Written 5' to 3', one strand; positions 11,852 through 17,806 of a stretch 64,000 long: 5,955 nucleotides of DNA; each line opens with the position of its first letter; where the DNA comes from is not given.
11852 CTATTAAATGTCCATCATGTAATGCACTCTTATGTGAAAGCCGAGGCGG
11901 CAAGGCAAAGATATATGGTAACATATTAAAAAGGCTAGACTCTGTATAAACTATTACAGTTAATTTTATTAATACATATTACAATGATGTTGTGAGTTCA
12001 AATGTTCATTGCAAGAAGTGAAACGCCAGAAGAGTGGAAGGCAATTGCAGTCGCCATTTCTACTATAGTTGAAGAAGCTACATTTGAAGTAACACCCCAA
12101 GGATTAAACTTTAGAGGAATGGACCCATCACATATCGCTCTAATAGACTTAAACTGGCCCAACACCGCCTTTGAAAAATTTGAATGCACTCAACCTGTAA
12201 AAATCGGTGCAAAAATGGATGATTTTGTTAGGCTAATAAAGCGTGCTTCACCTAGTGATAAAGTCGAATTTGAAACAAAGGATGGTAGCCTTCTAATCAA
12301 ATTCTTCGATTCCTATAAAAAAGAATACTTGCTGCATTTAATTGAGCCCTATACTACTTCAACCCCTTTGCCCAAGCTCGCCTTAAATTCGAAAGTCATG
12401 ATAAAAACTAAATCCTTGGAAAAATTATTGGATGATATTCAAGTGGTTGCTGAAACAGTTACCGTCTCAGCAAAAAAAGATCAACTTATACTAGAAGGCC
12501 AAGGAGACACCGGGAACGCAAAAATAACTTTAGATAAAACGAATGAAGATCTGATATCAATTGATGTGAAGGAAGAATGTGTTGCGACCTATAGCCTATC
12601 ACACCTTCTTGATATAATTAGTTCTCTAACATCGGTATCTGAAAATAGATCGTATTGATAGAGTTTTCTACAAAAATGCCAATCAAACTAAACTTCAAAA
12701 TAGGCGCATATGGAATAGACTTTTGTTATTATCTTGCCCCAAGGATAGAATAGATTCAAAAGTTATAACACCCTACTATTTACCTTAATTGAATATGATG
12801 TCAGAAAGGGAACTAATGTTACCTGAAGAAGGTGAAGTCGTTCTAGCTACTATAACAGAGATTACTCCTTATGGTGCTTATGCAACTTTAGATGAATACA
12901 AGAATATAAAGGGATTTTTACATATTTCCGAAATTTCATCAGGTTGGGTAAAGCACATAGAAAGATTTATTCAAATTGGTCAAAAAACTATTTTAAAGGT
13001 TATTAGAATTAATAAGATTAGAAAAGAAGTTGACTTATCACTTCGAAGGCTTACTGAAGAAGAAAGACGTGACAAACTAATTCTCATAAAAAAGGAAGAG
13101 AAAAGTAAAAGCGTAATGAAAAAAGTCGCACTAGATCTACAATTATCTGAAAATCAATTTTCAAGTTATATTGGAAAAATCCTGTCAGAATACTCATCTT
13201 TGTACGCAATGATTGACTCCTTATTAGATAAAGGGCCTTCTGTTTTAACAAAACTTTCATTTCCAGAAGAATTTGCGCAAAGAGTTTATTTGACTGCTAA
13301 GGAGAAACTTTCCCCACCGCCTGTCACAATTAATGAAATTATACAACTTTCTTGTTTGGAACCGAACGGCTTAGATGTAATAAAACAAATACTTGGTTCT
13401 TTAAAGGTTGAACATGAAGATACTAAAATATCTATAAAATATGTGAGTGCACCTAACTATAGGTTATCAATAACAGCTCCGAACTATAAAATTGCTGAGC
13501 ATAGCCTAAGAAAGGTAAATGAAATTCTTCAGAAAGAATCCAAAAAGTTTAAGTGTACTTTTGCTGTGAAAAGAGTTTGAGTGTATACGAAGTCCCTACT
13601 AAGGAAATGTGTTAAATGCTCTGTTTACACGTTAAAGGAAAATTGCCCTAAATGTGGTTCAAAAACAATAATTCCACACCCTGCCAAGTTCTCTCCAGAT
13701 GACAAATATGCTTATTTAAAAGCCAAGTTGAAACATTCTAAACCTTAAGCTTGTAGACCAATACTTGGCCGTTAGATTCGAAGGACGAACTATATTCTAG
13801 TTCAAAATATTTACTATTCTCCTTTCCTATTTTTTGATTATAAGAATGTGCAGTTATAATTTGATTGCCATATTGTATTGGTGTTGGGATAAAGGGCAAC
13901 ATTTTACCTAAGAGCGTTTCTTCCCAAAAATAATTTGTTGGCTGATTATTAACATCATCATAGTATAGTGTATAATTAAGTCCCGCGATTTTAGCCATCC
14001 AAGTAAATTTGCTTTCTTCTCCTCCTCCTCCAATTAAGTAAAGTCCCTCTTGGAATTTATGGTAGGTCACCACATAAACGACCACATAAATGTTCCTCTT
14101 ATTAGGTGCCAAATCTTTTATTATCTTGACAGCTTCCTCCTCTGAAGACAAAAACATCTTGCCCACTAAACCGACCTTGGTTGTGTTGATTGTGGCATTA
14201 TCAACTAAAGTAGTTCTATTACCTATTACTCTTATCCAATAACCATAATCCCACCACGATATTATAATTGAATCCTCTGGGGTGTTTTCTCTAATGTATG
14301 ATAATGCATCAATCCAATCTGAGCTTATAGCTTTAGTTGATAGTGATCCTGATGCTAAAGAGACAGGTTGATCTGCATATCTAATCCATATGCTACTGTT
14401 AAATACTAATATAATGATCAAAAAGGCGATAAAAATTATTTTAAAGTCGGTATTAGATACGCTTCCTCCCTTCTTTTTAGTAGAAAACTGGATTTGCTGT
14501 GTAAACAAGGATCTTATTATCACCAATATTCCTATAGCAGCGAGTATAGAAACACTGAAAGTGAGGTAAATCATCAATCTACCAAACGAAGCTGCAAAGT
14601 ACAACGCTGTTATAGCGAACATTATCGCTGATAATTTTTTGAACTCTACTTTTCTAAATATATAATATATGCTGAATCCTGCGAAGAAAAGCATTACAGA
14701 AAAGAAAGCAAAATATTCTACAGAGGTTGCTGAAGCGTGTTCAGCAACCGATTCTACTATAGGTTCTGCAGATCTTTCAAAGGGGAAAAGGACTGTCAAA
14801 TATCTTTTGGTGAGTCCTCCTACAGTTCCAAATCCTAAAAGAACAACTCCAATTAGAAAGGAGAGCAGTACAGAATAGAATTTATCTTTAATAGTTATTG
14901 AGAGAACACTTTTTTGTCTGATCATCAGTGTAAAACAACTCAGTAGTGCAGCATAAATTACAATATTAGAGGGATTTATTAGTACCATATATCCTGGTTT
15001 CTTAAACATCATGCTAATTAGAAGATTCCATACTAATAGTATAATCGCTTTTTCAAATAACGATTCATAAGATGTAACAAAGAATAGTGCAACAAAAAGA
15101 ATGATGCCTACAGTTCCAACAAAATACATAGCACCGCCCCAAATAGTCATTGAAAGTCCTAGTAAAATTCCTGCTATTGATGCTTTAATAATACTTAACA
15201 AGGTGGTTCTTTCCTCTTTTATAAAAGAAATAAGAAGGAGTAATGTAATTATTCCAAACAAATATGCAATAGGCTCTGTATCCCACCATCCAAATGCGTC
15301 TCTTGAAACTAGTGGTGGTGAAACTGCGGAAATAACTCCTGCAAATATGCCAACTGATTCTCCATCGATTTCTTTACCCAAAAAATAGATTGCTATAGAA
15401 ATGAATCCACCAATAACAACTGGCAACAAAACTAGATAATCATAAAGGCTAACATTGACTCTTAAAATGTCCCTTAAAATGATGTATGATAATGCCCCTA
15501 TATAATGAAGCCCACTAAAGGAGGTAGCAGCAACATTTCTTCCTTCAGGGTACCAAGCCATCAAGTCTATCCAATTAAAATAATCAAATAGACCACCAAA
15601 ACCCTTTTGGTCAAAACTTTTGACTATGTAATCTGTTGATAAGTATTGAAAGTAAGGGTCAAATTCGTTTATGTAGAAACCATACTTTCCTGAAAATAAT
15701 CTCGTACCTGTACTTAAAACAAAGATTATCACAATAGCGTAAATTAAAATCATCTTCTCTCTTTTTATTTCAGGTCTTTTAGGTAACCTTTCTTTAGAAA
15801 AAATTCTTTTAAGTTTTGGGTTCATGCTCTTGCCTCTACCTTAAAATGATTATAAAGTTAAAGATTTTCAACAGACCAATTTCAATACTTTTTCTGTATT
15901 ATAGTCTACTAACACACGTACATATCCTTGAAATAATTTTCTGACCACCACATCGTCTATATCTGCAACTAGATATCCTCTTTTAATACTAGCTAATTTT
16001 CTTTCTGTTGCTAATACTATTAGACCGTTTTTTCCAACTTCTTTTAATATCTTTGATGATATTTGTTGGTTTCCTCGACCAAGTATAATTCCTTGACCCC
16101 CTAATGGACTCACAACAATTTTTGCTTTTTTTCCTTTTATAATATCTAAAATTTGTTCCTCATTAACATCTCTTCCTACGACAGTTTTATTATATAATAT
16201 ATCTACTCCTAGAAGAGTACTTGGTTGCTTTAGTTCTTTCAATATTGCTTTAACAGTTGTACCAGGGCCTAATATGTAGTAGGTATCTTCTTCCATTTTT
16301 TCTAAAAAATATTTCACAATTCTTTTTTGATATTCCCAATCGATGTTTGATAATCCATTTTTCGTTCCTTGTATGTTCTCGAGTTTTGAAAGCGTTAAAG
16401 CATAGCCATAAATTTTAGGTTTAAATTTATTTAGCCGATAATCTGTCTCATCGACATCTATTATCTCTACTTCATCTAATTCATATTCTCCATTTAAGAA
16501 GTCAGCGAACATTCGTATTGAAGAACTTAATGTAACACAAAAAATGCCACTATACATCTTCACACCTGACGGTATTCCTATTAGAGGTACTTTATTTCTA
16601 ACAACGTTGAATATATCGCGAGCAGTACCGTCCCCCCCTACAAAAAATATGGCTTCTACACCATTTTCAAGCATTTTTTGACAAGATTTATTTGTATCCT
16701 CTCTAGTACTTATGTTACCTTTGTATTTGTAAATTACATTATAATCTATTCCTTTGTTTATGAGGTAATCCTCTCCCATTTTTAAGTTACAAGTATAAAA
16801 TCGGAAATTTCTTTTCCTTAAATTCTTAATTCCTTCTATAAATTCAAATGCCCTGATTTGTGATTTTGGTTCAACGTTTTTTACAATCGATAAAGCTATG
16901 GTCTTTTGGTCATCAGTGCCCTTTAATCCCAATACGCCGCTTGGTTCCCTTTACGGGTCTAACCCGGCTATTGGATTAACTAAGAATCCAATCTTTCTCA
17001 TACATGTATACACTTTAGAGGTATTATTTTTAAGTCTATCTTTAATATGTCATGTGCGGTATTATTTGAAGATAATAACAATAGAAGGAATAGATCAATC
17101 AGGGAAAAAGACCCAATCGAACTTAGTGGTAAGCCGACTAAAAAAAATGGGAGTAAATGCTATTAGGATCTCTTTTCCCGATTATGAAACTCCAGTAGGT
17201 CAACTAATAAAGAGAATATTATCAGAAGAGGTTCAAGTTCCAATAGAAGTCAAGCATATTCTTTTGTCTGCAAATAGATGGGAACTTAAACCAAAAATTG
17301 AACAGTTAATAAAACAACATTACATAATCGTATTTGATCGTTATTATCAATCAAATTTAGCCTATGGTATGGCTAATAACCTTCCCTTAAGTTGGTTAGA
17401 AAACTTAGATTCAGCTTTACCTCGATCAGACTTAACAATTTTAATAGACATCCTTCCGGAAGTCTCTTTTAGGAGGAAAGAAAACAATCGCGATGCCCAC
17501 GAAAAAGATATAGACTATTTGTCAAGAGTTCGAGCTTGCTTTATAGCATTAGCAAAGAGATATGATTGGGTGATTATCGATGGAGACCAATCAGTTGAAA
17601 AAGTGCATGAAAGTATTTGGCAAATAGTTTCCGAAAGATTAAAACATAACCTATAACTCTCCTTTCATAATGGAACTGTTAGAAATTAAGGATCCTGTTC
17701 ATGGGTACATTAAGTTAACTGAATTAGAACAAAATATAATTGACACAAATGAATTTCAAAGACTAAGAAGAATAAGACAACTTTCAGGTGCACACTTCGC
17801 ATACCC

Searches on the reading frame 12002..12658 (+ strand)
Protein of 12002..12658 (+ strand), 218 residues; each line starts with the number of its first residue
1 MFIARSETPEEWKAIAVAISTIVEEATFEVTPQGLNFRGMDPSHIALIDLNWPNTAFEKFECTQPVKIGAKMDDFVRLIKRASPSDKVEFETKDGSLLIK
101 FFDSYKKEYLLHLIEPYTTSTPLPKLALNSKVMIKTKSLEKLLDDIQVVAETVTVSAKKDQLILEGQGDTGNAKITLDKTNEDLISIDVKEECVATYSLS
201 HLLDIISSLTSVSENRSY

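Call 33: search_protein_families(library=pfam, proteins=[window:12002-12658:+])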
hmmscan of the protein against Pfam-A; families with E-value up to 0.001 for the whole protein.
window:12002-12658:+ (218 aa): 3 families
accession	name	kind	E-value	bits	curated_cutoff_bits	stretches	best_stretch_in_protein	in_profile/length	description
PF00705.23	PCNA_N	-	8.8e-15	55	20.3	1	1-103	1-104/127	Proliferating cell nuclear antigen, N-terminal domain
PF02747.20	PCNA_C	-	5.6e-07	30.2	23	1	126-208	5-92/128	Proliferating cell nuclear antigen, C-terminal domain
PF04139.18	Rad9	-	7.7e-06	26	25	1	17-191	6-190/253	Rad9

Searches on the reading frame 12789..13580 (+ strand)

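Call 50: search_protein_families(library=pfam, max_evalue=0.00001, proteins=[window:12789-13580:+])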
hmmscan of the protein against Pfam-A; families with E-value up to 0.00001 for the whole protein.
window:12789-13580:+ (263 aa): 2 families
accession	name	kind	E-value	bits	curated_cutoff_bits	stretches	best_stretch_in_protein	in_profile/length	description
PF07541.17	EIF_2_alpha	-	2.2e-23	82.8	22.8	1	130-233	8-114/114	Eukaryotic translation initiation factor 2 alpha subunit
PF00575.29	S1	-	5.3e-15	56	22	1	12-86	2-74/74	S1 RNA binding domain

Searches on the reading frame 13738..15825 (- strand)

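Call 50: search_protein_families(library=pfam, max_evalue=0.00001, proteins=[window:13738-15825:-])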
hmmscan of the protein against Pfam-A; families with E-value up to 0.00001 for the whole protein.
window:13738-15825:- (695 aa): 2 families
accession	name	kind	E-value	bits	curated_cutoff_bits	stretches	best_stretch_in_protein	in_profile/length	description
PF02516.20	STT3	-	1.8e-26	94.1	24.5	1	27-428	3-404/405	Oligosaccharyl transferase STT3, N-terminal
PF21436.2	STT3-PglB_core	-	3.5e-07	31.2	23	1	518-570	2-54/131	STT3/PglB/AglB core domain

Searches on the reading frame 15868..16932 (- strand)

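Call 51: search_protein_families(library=pfam, max_evalue=0.00001, proteins=[window:15868-16932:-])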
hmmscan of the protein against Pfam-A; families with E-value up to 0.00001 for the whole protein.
window:15868-16932:- (354 aa): 2 families
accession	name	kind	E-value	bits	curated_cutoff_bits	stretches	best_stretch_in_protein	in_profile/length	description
PF01513.26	NAD_kinase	-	5.3e-17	62.8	25.5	1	45-150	29-130/130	ATP-NAD kinase N-terminal domain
PF20143.4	NAD_kinase_C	-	8.9e-11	42.1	23.7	1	216-351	3-125/126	ATP-NAD kinase C-terminal domain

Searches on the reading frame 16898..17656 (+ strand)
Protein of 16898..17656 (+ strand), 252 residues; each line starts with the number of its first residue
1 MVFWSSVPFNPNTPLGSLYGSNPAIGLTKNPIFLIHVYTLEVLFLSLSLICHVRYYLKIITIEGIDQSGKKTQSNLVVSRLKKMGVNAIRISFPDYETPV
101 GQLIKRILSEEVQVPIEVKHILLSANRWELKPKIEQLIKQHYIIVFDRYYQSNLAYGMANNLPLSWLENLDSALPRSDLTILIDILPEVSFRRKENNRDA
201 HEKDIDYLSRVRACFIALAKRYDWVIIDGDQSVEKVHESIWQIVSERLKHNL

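Call 51: search_protein_families(library=pfam, max_evalue=0.00001, proteins=[window:16898-17656:+])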
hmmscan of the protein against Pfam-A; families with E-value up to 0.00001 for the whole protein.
window:16898-17656:+ (252 aa): 1 family
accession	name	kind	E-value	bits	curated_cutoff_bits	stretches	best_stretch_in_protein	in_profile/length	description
PF02223.23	Thymidylate_kin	-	3.6e-39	134.8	27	1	62-240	1-185/185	Thymidylate kinase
